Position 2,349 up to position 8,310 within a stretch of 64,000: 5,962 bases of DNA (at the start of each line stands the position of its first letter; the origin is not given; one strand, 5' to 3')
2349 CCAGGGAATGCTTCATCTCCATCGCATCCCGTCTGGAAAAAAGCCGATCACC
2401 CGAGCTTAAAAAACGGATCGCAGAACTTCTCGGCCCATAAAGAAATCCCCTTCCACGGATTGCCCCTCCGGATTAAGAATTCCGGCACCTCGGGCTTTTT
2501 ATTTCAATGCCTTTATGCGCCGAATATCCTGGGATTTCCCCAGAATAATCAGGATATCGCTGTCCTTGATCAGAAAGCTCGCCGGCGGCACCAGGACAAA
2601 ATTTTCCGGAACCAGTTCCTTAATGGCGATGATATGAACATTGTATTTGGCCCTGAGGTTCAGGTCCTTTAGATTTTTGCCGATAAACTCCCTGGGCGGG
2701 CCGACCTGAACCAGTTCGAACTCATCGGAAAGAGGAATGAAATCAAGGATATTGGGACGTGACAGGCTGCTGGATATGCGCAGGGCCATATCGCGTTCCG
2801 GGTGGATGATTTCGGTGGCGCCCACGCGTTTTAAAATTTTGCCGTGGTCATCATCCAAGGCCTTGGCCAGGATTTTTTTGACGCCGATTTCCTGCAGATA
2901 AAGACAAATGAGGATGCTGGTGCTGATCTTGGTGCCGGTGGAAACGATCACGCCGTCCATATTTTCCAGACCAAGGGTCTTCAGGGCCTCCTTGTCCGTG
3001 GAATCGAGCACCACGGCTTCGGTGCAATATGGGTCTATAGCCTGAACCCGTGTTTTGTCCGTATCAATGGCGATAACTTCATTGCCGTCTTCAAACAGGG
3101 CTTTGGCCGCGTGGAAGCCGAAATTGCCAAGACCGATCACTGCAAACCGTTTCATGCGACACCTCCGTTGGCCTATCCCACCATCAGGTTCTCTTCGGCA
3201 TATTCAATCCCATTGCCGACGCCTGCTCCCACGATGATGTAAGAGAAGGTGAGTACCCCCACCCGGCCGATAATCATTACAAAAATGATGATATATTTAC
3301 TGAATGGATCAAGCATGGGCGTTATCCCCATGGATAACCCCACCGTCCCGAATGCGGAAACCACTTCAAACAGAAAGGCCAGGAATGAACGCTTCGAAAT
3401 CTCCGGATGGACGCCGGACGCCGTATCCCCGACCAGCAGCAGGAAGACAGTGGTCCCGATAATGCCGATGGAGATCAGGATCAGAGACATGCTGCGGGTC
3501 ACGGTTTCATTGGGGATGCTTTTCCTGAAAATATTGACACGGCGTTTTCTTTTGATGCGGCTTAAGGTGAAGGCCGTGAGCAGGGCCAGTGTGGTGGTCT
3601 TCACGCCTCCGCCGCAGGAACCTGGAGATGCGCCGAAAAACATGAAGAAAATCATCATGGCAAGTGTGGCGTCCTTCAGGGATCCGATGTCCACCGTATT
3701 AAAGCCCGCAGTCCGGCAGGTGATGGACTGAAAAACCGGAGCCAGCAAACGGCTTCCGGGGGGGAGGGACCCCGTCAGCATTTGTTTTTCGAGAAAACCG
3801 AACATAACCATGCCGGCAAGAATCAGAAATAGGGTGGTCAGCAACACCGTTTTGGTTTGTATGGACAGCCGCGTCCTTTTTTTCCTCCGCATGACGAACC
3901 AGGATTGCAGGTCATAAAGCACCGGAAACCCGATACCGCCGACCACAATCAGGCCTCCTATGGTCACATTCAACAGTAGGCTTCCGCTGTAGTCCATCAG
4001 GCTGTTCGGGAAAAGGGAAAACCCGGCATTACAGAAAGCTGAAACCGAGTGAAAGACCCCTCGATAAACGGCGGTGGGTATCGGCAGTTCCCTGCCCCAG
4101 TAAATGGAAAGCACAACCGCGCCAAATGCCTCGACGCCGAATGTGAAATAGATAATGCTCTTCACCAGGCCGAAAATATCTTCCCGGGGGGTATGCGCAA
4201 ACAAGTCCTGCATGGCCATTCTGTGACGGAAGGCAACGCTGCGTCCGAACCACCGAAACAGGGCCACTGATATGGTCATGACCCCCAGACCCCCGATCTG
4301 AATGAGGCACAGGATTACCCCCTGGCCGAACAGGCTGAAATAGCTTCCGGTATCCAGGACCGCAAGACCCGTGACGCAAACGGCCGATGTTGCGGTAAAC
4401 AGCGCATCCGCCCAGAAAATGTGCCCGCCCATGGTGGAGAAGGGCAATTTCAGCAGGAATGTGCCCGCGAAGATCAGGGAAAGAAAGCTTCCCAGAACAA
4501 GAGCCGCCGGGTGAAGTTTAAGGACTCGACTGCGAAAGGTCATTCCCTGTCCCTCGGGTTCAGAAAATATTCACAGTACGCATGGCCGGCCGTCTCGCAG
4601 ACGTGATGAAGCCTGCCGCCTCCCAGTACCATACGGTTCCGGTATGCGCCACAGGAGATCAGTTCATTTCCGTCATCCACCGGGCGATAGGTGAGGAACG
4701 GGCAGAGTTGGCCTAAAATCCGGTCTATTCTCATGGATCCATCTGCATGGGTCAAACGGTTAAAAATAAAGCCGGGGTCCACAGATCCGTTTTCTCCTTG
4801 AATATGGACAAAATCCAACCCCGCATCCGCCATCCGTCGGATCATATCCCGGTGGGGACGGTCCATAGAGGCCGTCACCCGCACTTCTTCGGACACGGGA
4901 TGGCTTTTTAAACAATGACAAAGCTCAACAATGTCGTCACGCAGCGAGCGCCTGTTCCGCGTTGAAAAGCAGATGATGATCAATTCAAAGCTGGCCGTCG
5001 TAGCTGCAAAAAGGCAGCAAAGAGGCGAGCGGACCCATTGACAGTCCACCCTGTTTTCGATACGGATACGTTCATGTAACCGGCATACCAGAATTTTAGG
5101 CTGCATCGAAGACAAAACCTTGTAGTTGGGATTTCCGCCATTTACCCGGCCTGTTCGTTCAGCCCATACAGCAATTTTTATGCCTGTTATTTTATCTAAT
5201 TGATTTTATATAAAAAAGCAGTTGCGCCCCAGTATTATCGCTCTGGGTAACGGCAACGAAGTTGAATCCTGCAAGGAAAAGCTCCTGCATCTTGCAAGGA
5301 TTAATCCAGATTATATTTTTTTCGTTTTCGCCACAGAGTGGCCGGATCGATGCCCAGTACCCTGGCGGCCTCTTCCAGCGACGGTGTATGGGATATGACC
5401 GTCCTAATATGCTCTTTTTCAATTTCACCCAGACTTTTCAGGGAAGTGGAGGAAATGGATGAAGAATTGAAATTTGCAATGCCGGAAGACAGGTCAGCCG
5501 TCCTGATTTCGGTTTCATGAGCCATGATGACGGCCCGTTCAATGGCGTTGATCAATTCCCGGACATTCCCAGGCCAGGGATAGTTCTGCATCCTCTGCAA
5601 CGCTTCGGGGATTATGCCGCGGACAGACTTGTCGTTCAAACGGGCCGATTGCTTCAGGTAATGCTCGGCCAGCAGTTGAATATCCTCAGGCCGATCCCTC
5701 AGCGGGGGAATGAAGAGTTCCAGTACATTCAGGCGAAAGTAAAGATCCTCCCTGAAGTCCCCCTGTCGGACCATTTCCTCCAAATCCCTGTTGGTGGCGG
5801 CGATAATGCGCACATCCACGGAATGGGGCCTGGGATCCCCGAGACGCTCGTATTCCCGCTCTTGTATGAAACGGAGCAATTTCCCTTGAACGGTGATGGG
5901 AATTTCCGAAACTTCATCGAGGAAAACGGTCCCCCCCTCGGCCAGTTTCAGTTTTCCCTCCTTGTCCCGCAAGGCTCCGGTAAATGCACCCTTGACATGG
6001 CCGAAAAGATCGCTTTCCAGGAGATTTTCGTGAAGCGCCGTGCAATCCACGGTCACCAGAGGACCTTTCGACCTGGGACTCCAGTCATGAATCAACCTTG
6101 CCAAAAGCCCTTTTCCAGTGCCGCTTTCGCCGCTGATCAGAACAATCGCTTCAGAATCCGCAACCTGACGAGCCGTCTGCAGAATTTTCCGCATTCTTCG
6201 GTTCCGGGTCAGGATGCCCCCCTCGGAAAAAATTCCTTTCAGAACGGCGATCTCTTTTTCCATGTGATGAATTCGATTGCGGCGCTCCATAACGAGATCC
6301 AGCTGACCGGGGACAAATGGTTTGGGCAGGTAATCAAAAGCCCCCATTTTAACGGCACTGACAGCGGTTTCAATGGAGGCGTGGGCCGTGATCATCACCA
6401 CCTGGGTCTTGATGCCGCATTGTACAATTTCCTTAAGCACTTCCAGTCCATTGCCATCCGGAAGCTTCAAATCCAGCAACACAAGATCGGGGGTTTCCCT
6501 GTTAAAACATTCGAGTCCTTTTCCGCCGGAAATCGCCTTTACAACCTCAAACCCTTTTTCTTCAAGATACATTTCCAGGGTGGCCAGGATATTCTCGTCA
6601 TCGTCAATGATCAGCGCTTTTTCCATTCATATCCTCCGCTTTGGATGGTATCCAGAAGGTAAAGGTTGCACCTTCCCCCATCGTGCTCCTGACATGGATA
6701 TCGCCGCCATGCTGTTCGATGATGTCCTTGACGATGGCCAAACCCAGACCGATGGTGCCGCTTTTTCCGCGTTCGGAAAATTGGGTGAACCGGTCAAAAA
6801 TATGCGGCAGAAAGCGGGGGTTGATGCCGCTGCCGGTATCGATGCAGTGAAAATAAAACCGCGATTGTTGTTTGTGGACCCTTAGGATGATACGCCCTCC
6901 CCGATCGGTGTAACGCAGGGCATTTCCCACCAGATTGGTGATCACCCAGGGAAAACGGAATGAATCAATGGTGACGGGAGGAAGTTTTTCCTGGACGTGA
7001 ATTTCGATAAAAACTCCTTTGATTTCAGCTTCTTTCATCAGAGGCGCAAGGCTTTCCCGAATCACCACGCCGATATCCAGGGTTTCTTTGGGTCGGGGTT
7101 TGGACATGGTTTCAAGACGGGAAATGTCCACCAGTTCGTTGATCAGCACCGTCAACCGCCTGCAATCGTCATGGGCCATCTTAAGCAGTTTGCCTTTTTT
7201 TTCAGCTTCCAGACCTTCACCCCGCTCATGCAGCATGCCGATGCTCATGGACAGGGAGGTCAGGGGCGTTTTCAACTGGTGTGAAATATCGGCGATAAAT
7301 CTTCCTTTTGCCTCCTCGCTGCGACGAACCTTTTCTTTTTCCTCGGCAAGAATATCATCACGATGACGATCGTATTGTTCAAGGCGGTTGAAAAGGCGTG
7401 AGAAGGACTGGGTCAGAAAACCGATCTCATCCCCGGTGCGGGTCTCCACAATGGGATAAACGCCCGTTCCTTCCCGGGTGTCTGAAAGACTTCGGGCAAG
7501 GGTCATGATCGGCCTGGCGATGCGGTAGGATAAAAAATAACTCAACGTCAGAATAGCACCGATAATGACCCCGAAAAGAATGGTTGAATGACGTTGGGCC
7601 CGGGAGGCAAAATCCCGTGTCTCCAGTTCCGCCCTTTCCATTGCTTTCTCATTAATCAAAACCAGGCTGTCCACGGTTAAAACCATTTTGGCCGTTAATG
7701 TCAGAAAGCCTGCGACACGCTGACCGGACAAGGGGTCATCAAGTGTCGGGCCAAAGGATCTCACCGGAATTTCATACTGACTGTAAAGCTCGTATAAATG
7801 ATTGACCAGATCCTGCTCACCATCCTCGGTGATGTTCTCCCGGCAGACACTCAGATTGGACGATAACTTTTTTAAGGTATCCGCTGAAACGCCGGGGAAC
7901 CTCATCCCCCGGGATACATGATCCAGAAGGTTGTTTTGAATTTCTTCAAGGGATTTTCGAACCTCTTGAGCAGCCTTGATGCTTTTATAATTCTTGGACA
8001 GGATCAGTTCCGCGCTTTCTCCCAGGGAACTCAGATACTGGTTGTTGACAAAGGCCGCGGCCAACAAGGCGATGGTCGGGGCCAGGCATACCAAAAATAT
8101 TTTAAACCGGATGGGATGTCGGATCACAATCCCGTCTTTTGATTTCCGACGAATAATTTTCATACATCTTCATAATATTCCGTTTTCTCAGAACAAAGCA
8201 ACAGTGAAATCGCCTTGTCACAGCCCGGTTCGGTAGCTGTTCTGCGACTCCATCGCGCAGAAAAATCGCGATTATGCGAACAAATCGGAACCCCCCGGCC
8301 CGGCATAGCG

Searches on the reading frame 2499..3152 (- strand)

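Call 34: search_protein_families(library=ncbifam, proteins=[window:2499-3152:-], max_evalue=0.00001)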
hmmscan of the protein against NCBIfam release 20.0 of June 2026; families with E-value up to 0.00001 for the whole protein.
window:2499-3152:- (217 aa): 11 families
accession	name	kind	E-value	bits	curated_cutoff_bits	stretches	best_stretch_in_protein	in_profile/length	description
NF007039.0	PRK09496.3-2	equivalog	2.1e-20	73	293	1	4-214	4-217/446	Trk system potassium transporter TrkA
NF007041.0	PRK09496.3-4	equivalog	3.6e-18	65.6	386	1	3-214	3-216/450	Trk system potassium transporter TrkA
NF007038.0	PRK09496.2-6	equivalog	3.9e-16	58.8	374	1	5-215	5-219/445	Trk system potassium transporter TrkA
NF007043.0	PRK09496.3-6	equivalog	8.4e-15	54.5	384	1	2-207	233-434/445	Trk system potassium transporter TrkA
NF007036.0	PRK09496.2-3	subfamily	2e-14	53.2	407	1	2-118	232-350/448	Trk system potassium transporter TrkA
NF007031.0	PRK09496.1-2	equivalog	1.3e-13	50.8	289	1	2-215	235-449/458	Trk system potassium transporter TrkA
NF007035.0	PRK09496.2-2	equivalog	4.3e-10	38.9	521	1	5-210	5-213/455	Trk system potassium transporter TrkA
NF007034.0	PRK09496.2-1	subfamily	2.6e-09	36.5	344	1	4-205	231-433/445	Trk system potassium transporter TrkA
NF007033.0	PRK09496.1-5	equivalog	5.1e-09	35.7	338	1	3-118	228-344/449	Trk system potassium transporter TrkA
NF007032.0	PRK09496.1-4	equivalog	9.6e-08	31.4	309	1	5-213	5-220/457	Trk system potassium transporter TrkA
NF007037.0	PRK09496.2-4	equivalog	2.5e-06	26.6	445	1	2-213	239-449/454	Trk system potassium transporter TrkA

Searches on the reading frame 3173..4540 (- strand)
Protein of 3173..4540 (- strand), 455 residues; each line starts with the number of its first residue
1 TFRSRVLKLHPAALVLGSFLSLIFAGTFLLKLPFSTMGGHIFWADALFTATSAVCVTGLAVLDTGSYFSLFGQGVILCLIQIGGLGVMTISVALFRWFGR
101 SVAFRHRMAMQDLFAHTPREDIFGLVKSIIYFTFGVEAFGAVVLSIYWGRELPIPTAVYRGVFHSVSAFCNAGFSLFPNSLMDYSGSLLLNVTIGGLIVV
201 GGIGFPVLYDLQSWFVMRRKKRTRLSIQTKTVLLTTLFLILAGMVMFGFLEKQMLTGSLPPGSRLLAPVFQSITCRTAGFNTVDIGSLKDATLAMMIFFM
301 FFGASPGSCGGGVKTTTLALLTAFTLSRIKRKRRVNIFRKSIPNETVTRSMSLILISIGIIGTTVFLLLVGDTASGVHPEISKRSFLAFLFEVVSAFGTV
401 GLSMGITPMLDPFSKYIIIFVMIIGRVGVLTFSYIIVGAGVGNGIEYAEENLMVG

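Call 34: search_protein_families(library=ncbifam, proteins=[window:3173-4540:-], max_evalue=0.00001)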
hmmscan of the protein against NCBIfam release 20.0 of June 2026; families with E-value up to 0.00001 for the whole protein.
window:3173-4540:- (455 aa): 2 families
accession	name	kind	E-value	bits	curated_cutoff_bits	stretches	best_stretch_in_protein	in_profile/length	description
TIGR00933.1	2a38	subfamily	4.7e-99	332.1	331.15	1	29-426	1-391/391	TrkH family potassium uptake protein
TIGR00934.2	2a38euk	subfamily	4e-24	85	441.9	1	160-432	527-825/834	TRK family potassium/sodium uptake transporter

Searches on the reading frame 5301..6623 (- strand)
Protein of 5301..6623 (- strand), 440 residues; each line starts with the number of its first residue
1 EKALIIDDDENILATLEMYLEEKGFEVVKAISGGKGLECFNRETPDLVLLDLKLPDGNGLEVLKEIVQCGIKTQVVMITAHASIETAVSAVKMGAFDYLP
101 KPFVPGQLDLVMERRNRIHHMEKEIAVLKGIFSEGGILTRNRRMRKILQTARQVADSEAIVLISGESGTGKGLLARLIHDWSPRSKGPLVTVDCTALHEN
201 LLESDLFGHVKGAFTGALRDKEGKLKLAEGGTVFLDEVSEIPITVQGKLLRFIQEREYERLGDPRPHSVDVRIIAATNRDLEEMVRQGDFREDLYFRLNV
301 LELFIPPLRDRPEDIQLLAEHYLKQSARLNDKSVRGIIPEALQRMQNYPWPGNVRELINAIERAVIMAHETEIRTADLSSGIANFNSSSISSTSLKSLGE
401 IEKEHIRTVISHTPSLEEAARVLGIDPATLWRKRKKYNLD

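Call 34: search_protein_families(library=ncbifam, proteins=[window:5301-6623:-], max_evalue=0.00001)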
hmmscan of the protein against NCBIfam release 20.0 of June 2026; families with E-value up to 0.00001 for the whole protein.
window:5301-6623:- (440 aa): 105 families (the best 25 are shown)
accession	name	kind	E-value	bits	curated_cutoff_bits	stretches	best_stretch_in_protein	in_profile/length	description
NF008469.0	PRK11361.1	equivalog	2.4e-134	448.5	714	1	2-414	6-426/461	acetoacetate metabolism transcriptional regulator AtoC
TIGR02915.1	PEP_resp_reg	equivalog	4.3e-119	398.3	502.6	1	4-439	2-444/445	PEP-CTERM-box response regulator transcription factor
TIGR01818.1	ntrC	equivalog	5.4e-111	371.6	558.6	1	4-411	2-412/463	nitrogen regulation protein NR(I)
NF007689.0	PRK10365.1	equivalog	7.8e-111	371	760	1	4-433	9-438/441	sigma-54-dependent response regulator transcription factor ZraR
NF011695.0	PRK15115.1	equivalog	1.1e-105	354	763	1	3-433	9-432/445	two-component system response regulator GlrR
NF041946.1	LuxO_transreg_Vib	equivalog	1.1e-102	344.2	800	1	6-393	2-391/463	quorum-sensing sigma-54 dependent transcriptional regulator LuxO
TIGR01817.1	nifA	equivalog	8.9e-100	334.9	528.85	1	125-412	186-472/534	nif-specific transcriptional activator NifA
NF050807.1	TransRegFlbDCaul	equivalog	3e-98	329.6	750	1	22-413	22-413/454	sigma-54-dependent transcriptional regulator FlbD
NF038308.1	RNA_repair_RtcR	equivalog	4.6e-98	329.3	650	1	108-402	153-452/530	RNA repair transcriptional activator RtcR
NF041552.1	TF_PrdR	equivalog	3.2e-97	326.2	795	1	114-438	247-577/577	sigma-54 dependent transcriptional regulator PrdR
NF008176.1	PRK10923.1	equivalog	8.2e-95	318.1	620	1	4-389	7-392/469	nitrogen regulation protein NR(I)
NF051870.1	NAssimRespRegNtrX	equivalog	3e-94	316.5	600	1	3-435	4-448/452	nitrogen assimilation response regulator NtrX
NF003451.0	PRK05022.1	equivalog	8.1e-94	315.1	476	1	131-439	186-510/512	nitric oxide reductase transcriptional regulator NorR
NF049963.1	RespRegFlgRCampy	domain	2.3e-90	303.5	750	1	4-439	4-429/429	fla regulon two-component system response regulator FlgR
TIGR02329.1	propionate_PrpR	equivalog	1e-80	271.9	499.2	1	113-435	191-525/526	propionate catabolism operon regulatory protein PrpR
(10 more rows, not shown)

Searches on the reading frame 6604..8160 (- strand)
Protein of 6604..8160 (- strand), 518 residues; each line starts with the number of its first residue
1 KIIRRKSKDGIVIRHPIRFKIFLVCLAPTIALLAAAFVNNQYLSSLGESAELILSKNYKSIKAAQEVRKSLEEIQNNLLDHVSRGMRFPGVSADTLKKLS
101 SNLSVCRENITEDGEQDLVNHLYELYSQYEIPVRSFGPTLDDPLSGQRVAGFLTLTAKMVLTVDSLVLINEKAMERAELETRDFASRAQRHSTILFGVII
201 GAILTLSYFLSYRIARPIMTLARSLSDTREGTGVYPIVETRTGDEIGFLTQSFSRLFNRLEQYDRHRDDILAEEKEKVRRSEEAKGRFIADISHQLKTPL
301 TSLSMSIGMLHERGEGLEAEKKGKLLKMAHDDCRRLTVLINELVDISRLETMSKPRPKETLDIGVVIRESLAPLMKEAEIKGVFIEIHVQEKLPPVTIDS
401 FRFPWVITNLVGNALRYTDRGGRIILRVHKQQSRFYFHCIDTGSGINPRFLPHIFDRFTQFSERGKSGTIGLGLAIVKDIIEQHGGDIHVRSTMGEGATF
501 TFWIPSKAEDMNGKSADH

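Call 34: search_protein_families(library=ncbifam, proteins=[window:6604-8160:-], max_evalue=0.00001)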
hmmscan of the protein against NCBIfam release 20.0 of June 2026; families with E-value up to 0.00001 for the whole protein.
window:6604-8160:- (518 aa): 80 families (the best 25 are shown)
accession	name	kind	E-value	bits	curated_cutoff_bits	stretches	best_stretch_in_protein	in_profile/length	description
NF046044.1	PnpS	equivalog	1.2e-48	166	400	1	277-505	162-390/390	two-component system histidine kinase PnpS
TIGR02966.1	phoR_proteo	equivalog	1.7e-47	162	334.2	1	259-503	88-332/333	phosphate regulon sensor histidine kinase PhoR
NF045911.1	TCSHisKinNblS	equivalog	2.5e-45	154.9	1000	1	282-502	385-616/621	two-component system sensor histidine kinase NblS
NF033092.0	HK_WalK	equivalog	3.8e-45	154.5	725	1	280-505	367-593/594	cell wall metabolism sensor histidine kinase WalK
NF011874.0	PRK15347.1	equivalog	4.7e-41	140.8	852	1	198-507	303-615/921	two component system sensor kinase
TIGR02956.1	TMAO_torS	equivalog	3.8e-38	131.2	676.5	1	275-514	454-690/967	TMAO reductase system sensor histidine kinase/response regulator TorS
NF008468.0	PRK11360.1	equivalog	2.1e-36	125.5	646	1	275-510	384-612/616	two-component system sensor histidine kinase AtoS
NF040691.1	MtrAB_MtrB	equivalog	4.2e-36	125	450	1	194-510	191-496/507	MtrAB system histidine kinase MtrB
NF047874.1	MASE3_PAS_HK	subfamily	4.6e-36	124.8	560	1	273-512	386-631/655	MASE3 domain-containing sensor histidine kinase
NF041735.1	hist_kin_RppB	equivalog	7.6e-36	123.8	400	1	281-504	212-437/438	two-component system sensor histidine kinase RppB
NF038297.2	hybrid_HK_HrmK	equivalog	1.2e-35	123.2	725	1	260-510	211-461/607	hybrid histidine kinase/response regulator HrmK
NF008312.0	PRK11100.1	equivalog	3.7e-35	121.7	356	1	183-507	175-475/477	two-component system sensor histidine kinase CreC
NF007688.0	PRK10364.1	equivalog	6e-34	117.6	479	1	262-510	219-455/460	two-component system sensor histidine kinase ZraS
NF006800.0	PRK09303.1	equivalog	8.8e-34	117.1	342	1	271-505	137-376/383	histidine kinase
NF012163.2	BaeS_SmeS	equivalog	1e-33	117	500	1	278-491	233-443/457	sensor histidine kinase efflux regulator BaeS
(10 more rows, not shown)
